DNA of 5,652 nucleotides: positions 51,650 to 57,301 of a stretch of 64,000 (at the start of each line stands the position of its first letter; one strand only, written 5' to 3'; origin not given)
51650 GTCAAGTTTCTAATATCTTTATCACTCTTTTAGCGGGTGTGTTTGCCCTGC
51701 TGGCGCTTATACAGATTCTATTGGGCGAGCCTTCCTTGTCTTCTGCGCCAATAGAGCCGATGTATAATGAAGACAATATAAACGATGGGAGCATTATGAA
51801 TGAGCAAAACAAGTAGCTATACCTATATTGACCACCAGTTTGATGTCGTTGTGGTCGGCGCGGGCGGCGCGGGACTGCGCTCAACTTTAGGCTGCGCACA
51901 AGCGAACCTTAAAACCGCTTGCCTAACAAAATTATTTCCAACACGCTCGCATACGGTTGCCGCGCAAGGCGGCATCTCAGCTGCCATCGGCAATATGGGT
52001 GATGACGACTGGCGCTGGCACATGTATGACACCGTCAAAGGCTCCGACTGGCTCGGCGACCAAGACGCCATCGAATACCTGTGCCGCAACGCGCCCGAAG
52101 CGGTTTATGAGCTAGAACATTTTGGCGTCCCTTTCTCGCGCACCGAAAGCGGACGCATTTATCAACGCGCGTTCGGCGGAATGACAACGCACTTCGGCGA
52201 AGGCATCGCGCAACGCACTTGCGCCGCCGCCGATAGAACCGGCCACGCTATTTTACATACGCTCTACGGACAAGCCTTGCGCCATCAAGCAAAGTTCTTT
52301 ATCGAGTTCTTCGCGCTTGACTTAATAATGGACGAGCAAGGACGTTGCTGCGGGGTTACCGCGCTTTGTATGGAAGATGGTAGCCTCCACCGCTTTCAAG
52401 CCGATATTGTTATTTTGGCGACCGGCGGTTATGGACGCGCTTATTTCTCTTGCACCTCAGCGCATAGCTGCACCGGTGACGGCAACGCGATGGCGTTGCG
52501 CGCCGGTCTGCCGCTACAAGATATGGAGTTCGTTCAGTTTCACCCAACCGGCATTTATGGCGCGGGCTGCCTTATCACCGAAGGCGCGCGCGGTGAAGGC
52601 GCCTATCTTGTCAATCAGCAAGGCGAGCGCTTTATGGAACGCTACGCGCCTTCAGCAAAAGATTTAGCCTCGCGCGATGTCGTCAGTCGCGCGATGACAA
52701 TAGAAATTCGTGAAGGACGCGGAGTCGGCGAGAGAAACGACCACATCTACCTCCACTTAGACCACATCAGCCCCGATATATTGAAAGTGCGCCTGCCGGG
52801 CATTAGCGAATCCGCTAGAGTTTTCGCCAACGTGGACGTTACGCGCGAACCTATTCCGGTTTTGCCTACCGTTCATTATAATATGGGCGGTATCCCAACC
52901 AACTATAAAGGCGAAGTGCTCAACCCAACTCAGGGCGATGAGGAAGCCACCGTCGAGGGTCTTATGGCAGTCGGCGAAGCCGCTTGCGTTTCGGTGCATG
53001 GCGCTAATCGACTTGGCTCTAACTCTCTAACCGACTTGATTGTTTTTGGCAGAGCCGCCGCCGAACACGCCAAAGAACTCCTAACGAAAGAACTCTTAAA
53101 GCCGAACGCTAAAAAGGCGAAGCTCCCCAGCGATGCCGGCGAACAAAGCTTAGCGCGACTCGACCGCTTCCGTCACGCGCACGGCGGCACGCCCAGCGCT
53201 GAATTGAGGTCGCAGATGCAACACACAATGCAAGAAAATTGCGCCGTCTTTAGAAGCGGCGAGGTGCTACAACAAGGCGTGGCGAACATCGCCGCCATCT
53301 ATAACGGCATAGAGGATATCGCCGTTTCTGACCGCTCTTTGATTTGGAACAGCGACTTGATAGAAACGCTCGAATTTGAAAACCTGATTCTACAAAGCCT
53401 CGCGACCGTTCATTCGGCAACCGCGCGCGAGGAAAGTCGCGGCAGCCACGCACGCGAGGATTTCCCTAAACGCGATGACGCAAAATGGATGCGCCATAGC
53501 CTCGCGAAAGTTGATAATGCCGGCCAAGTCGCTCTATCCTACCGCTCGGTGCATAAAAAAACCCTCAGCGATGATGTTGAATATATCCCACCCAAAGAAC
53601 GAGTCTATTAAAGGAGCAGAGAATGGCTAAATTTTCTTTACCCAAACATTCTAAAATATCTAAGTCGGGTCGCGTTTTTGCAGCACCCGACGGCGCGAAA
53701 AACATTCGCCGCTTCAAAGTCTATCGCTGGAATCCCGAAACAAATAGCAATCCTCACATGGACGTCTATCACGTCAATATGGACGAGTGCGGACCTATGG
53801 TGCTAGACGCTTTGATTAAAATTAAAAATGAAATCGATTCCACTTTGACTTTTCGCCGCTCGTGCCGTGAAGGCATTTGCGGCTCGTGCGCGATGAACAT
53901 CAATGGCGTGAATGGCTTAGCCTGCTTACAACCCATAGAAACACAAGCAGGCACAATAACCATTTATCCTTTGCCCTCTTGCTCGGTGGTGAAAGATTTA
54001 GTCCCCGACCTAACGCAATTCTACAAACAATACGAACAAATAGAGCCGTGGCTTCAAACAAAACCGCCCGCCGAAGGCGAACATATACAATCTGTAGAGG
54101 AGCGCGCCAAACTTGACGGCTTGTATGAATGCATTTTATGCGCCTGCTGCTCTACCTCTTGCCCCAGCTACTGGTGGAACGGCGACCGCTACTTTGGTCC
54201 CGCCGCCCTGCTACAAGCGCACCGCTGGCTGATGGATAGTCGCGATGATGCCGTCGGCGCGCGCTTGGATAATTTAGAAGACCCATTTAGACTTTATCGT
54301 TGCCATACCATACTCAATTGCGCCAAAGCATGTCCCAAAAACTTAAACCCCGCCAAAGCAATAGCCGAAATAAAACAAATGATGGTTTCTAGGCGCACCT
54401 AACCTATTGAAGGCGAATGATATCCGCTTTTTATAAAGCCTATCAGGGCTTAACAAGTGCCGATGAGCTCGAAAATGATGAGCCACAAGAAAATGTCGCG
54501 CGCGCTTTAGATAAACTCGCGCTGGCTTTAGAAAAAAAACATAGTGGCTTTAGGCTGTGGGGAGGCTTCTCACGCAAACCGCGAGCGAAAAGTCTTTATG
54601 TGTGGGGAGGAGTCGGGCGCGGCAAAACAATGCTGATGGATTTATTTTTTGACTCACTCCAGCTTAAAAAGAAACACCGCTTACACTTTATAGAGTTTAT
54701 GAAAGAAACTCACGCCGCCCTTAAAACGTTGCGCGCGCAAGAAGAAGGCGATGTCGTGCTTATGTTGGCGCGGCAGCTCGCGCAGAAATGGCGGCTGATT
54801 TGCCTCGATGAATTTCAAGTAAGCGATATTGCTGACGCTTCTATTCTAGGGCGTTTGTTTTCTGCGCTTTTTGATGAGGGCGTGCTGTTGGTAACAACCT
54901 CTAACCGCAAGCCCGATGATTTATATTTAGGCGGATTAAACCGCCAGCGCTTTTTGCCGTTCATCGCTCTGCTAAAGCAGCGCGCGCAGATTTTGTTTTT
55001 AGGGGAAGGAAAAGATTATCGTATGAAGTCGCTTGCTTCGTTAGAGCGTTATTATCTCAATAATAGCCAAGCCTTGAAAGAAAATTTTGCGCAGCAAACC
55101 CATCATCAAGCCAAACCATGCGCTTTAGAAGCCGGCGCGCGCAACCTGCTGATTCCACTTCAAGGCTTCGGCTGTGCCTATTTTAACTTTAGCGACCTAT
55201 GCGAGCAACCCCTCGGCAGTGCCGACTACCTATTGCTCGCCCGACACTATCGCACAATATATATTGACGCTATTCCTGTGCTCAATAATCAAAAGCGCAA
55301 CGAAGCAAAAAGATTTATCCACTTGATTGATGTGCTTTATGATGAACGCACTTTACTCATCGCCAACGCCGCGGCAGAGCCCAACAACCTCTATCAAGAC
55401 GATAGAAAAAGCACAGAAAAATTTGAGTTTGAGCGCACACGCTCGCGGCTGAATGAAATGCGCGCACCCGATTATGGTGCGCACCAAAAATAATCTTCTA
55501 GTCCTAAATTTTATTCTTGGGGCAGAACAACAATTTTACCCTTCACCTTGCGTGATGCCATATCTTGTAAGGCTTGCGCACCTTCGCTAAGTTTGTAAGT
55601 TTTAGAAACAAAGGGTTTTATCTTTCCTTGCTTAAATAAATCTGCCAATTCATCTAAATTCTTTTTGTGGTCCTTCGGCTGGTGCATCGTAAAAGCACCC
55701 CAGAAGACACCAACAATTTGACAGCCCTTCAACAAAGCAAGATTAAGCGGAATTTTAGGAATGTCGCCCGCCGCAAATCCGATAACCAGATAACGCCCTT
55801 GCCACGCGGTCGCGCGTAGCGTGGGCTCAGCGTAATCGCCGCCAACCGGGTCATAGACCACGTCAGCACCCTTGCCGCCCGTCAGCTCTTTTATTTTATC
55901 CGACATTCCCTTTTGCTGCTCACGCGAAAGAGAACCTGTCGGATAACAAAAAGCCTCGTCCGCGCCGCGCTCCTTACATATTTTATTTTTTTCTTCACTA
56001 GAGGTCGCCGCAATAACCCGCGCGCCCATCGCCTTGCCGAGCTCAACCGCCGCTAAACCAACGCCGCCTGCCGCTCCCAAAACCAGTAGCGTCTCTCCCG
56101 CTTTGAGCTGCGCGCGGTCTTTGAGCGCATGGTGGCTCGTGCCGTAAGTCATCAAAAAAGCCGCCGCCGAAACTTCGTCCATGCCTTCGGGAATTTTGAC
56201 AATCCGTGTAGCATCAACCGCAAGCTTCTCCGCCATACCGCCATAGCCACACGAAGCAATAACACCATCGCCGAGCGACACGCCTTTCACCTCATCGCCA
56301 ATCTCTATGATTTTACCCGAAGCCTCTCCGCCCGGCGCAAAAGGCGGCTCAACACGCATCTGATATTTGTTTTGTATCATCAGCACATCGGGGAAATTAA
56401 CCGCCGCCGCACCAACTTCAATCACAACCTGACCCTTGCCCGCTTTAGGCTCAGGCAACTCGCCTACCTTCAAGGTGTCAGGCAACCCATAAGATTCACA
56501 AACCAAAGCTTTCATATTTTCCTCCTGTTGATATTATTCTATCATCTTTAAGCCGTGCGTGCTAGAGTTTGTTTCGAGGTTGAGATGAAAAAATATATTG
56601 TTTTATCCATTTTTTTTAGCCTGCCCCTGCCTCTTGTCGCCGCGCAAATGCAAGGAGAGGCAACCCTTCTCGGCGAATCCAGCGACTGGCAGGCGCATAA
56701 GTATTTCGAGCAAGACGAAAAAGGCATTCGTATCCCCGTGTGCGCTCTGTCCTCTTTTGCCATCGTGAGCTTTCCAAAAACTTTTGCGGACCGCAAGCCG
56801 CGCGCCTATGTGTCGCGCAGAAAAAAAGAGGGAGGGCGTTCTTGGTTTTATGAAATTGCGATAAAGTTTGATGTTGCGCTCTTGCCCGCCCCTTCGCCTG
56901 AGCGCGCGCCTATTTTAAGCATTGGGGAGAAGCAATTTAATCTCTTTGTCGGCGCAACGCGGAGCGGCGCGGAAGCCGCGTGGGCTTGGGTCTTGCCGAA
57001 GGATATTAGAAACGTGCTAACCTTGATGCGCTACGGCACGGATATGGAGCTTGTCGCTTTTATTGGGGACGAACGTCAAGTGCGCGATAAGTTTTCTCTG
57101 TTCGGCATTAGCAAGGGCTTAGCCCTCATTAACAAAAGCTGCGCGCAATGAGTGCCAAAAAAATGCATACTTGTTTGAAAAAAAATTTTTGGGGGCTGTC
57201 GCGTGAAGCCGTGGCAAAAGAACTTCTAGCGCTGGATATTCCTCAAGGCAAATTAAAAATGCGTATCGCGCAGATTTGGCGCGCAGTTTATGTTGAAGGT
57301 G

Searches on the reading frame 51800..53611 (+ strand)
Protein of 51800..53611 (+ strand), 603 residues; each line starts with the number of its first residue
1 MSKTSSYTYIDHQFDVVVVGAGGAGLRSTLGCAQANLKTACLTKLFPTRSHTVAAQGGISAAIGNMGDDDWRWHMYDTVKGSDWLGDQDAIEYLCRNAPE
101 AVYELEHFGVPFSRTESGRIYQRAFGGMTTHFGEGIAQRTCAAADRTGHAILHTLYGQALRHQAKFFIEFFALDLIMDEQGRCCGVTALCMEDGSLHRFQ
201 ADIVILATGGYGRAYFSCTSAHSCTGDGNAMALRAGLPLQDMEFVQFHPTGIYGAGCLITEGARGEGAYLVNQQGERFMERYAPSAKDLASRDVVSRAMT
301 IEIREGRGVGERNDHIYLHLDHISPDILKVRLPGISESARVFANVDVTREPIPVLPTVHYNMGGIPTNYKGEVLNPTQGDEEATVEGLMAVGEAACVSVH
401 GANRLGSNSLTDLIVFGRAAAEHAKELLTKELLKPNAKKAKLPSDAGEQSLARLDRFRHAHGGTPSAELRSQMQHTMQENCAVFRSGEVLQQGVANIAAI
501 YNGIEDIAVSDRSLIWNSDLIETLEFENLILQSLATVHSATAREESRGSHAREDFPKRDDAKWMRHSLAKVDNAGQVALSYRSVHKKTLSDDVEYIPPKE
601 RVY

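Call 8: search_protein_families(library=pfam, proteins=[window:51800-53611:+], max_evalue=0.001)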
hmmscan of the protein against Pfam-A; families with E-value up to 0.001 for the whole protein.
window:51800-53611:+ (603 aa): 5 families
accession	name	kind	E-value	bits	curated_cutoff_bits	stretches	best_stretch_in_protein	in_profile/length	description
PF00890.30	FAD_binding_2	-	6.3e-126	421.3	20.4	1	15-410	1-414/414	FAD binding domain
PF02910.25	Succ_DH_flav_C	-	1.6e-44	151.4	20.8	1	470-603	1-130/130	Fumarate reductase flavoprotein C-term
PF01266.30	DAO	-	0.00023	21.2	27.9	0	15-211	1-205/353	FAD dependent oxidoreductase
PF07992.20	Pyr_redox_2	-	0.00037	20.4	26.1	0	14-71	1-54/291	Pyridine nucleotide-disulphide oxidoreductase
PF01134.28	GIDA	-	0.00086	18.9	22.1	0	15-45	1-31/391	Glucose inhibited division protein A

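Call 68: list_cluster_members(proteins=[window:51800-53611:+, window:53623-54402:+, window:58298-59530:+, window:816-3521:+, window:27806-45898:-, window:9994-27687:-, window:54417-55493:+])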
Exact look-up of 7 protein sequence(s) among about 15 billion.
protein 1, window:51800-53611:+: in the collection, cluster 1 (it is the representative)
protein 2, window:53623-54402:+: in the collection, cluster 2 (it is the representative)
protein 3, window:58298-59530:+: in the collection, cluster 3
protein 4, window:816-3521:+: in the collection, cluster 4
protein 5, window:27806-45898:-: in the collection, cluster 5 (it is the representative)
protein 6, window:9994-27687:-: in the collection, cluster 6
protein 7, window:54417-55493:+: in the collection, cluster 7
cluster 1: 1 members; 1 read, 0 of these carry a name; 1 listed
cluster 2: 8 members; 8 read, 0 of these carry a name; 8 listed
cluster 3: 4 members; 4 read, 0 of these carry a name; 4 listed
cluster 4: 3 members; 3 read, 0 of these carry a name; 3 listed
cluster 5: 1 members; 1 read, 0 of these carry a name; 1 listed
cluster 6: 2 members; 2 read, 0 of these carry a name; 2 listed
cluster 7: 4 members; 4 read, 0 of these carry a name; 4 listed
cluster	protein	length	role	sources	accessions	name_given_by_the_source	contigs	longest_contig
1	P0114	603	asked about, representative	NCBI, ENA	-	-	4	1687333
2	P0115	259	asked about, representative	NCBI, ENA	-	-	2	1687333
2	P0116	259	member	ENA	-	-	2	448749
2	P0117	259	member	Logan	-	-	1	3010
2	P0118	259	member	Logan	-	-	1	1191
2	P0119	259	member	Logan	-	-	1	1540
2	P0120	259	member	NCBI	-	-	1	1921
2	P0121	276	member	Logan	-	-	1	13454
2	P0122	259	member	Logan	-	-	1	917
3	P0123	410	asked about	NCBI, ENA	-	-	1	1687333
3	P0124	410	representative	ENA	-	-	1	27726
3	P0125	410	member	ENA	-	-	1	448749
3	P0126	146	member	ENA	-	-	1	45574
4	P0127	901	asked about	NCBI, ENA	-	-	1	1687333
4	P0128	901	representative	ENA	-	-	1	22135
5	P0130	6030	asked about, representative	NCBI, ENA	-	-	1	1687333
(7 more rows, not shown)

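Call 69: find_encoding_contigs(protein=P0130, flank=1000, max_places=3)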
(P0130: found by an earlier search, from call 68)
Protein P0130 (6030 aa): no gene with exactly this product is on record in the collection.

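Call 71: find_encoding_contigs(protein=P0114, flank=2000, max_places=5)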
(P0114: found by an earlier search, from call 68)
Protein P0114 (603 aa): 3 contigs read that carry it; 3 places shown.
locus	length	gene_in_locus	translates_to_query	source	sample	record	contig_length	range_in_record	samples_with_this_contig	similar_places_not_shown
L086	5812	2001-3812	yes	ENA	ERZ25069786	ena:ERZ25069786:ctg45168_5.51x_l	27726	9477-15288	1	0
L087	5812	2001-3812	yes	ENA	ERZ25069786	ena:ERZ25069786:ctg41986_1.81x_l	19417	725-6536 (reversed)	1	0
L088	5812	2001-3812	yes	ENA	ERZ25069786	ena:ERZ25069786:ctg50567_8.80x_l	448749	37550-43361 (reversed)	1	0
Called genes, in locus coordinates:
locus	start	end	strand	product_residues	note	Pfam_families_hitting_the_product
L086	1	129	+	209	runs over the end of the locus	PF25182:NonGDSL (weak), PF00657:Lipase_GDSL, PF13472:Lipase_GDSL_2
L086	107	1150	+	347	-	PF00248:Aldo_ket_red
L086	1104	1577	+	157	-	PF01127:Sdh_cyt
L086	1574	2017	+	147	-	PF01127:Sdh_cyt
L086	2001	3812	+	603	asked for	PF00890:FAD_binding_2, PF02910:Succ_DH_flav_C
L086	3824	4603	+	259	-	PF13085:Fer2_3, PF13183:Fer4_8, PF13237:Fer4_10, PF13534:Fer4_17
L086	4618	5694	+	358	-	PF03969:AFG1_ATPase, PF00308:Bac_DnaA (faint)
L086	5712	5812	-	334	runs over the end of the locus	PF08240:ADH_N, PF00107:ADH_zinc_N, PF13602:ADH_zinc_N_2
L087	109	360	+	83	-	PF00248:Aldo_ket_red (weak)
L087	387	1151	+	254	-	PF00248:Aldo_ket_red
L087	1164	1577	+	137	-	PF01127:Sdh_cyt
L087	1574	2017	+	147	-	PF01127:Sdh_cyt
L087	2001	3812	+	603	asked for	PF00890:FAD_binding_2, PF02910:Succ_DH_flav_C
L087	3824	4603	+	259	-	PF13085:Fer2_3, PF13183:Fer4_8, PF13237:Fer4_10, PF13534:Fer4_17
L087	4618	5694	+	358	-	PF03969:AFG1_ATPase, PF00308:Bac_DnaA (faint)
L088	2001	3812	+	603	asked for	PF00890:FAD_binding_2, PF02910:Succ_DH_flav_C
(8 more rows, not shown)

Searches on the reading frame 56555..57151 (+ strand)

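Call 8: search_protein_families(library=pfam, proteins=[window:56555-57151:+], max_evalue=0.001)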
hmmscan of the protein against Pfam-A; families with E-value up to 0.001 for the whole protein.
window:56555-57151:+ (198 aa): 0 families

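Call 50: search_protein_families(library=pfam, proteins=[window:56555-57151:+], max_evalue=0.01)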
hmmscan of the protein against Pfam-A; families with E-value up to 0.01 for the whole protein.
window:56555-57151:+ (198 aa): 0 families

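Call 84: search_protein_families(library=pfam, proteins=[window:56555-57151:+], max_evalue=10)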
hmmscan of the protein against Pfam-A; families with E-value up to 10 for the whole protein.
window:56555-57151:+ (198 aa): 1 family
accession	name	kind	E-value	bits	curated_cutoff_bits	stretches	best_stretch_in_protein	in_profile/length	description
PF07349.16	DUF1478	-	0.22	11.9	25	1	130-170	31-72/161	Protein of unknown function (DUF1478)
